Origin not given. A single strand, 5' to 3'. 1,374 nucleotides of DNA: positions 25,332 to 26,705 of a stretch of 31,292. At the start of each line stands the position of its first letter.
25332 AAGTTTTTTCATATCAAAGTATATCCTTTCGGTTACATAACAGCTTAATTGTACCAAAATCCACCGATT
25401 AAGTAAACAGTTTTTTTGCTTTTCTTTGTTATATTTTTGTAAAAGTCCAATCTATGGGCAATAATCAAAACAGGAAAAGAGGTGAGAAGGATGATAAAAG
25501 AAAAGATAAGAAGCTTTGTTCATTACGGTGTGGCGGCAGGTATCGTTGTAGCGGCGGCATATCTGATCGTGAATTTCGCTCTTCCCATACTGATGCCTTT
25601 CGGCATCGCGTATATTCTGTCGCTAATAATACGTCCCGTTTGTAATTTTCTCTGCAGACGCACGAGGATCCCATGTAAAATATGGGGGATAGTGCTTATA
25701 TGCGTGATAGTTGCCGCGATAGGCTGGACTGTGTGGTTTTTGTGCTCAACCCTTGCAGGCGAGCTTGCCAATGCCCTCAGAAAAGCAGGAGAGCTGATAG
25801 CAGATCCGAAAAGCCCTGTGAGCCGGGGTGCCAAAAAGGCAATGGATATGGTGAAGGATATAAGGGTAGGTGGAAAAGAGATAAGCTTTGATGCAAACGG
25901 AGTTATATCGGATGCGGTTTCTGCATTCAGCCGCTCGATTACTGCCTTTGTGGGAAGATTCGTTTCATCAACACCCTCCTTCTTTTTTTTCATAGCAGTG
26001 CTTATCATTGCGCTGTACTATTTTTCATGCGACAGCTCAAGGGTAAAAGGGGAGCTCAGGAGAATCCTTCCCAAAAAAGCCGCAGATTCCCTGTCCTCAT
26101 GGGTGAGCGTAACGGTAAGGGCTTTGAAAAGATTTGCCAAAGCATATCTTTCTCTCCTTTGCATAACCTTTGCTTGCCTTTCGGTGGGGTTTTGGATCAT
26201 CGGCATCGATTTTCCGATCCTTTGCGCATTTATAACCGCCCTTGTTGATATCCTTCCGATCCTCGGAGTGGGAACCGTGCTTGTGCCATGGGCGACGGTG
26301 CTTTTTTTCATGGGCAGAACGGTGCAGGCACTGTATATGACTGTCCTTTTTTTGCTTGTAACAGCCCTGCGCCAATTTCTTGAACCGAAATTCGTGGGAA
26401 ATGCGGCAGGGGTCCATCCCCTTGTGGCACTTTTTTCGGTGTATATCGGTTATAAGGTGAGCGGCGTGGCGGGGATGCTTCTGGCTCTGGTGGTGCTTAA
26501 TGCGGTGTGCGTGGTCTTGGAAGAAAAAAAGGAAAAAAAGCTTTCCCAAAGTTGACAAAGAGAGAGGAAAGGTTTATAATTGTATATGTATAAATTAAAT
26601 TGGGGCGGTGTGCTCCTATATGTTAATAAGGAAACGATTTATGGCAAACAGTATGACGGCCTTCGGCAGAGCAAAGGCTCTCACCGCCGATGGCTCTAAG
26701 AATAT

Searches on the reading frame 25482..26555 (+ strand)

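Call 70: search_protein_families(library=pfam, proteins=[window:25482-26555:+], max_evalue=0.001)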
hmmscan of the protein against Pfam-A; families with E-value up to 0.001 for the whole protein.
window:25482-26555:+ (357 aa): 1 family
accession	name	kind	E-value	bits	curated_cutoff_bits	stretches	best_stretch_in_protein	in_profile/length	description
PF01594.21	AI-2E_transport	-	1.3e-40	140.1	34.3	1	23-347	8-324/327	AI-2E family transporter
